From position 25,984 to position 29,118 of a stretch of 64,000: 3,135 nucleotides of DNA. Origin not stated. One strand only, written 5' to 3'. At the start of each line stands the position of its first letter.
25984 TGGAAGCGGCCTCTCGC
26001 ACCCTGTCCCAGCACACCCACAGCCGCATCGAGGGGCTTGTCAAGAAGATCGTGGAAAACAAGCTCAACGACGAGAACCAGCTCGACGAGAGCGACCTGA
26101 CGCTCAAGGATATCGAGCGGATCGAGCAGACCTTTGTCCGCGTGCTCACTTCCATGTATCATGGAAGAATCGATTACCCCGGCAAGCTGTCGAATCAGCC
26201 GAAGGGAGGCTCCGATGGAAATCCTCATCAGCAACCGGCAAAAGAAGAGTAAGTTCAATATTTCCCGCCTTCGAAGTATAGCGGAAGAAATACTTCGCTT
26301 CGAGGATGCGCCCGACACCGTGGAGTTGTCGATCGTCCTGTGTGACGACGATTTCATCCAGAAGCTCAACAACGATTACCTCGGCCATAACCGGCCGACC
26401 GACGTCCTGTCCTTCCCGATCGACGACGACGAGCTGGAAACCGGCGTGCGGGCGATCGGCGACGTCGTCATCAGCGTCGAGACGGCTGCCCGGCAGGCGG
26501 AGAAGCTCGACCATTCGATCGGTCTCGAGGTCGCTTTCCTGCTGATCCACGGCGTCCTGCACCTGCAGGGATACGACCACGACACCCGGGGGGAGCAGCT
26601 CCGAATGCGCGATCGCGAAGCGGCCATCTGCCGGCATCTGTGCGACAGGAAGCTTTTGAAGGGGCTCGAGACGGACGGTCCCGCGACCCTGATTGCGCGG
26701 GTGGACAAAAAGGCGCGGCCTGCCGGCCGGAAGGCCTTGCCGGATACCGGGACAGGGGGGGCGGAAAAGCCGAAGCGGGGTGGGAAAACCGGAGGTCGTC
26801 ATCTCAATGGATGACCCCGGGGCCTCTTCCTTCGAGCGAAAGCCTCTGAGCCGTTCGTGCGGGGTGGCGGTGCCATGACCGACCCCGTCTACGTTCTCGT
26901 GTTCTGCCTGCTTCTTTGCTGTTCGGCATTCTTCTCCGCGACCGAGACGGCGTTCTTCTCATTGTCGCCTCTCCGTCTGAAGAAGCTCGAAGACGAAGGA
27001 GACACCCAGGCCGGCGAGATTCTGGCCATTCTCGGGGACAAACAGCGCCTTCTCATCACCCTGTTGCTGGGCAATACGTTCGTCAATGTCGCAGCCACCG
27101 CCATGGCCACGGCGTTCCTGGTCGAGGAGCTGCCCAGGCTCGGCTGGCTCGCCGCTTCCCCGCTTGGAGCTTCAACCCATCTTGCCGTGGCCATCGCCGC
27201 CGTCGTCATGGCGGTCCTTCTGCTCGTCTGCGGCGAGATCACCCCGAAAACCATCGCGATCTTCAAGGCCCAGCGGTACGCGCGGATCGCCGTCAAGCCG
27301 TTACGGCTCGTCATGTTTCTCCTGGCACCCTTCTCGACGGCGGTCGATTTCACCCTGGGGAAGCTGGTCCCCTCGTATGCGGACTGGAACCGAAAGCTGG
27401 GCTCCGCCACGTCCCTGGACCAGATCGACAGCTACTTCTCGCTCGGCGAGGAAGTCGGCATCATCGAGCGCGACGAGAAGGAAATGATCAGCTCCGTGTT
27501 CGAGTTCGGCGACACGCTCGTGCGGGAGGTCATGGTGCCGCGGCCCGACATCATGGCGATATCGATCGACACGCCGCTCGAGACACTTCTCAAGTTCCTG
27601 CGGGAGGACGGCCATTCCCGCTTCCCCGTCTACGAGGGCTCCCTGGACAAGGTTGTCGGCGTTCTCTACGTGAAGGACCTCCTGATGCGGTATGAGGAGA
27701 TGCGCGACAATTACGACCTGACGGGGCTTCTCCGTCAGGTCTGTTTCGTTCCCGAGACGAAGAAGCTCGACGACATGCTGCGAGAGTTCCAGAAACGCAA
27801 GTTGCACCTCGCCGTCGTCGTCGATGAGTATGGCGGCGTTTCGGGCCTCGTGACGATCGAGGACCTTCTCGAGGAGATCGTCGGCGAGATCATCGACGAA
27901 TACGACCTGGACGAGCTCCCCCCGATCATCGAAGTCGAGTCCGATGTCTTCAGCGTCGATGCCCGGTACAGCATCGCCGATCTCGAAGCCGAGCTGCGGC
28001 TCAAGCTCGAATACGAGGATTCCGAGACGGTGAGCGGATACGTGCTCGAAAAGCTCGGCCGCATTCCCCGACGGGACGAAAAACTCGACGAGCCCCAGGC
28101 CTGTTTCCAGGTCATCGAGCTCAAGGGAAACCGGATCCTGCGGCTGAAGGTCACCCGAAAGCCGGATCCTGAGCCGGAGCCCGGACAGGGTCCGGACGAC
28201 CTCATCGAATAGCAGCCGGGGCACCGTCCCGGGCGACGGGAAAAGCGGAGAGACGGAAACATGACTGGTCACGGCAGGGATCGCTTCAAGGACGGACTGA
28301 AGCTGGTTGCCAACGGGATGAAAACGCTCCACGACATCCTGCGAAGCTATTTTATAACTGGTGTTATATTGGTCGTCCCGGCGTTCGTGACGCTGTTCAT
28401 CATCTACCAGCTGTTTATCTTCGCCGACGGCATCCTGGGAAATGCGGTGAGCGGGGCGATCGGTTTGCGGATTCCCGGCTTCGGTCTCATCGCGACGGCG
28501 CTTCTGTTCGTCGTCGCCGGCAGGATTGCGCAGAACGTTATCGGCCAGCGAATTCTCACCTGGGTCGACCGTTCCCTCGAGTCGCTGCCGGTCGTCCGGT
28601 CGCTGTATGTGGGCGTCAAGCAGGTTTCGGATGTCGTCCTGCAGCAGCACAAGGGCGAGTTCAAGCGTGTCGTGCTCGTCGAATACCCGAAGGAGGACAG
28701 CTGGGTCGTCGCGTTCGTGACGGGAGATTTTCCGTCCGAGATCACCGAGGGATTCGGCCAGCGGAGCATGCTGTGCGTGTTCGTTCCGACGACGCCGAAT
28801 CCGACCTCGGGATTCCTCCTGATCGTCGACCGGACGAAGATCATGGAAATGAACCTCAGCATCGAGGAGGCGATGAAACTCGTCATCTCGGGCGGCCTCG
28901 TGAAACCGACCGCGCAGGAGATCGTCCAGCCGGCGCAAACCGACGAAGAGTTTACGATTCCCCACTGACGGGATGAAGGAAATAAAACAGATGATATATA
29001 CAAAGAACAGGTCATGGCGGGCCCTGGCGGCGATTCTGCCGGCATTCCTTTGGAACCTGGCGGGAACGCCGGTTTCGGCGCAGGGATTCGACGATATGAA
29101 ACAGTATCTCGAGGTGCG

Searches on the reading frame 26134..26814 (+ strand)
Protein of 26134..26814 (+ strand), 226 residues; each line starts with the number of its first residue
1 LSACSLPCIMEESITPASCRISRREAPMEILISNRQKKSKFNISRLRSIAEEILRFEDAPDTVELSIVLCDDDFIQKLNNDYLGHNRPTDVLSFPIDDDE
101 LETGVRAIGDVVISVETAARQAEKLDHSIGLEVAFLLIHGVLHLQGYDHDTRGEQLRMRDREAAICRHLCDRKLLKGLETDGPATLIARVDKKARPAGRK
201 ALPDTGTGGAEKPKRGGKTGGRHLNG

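Call 61: search_protein_families(library=pfam, max_evalue=0.001, proteins=[window:26134-26814:+])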
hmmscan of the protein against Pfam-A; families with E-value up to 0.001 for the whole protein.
window:26134-26814:+ (226 aa): 1 family
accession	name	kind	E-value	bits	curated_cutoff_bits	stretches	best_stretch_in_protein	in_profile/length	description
PF02130.23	YbeY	-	3e-38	131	25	1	45-168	10-128/129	Endoribonuclease YbeY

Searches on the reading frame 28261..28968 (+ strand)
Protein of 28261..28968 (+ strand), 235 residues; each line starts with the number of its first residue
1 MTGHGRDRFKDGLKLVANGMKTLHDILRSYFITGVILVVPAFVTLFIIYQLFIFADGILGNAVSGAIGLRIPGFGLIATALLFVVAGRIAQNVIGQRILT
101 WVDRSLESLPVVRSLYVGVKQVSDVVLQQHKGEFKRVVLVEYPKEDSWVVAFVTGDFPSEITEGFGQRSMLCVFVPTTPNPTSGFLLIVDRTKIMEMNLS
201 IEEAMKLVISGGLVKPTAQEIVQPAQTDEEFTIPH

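Call 61: search_protein_families(library=pfam, max_evalue=0.001, proteins=[window:28261-28968:+])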
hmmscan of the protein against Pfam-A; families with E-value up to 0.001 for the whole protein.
window:28261-28968:+ (235 aa): 1 family
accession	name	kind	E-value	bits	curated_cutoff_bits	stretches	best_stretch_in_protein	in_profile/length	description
PF04367.18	DUF502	-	1.5e-31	108.9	23.8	1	78-183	2-107/107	Protein of unknown function (DUF502)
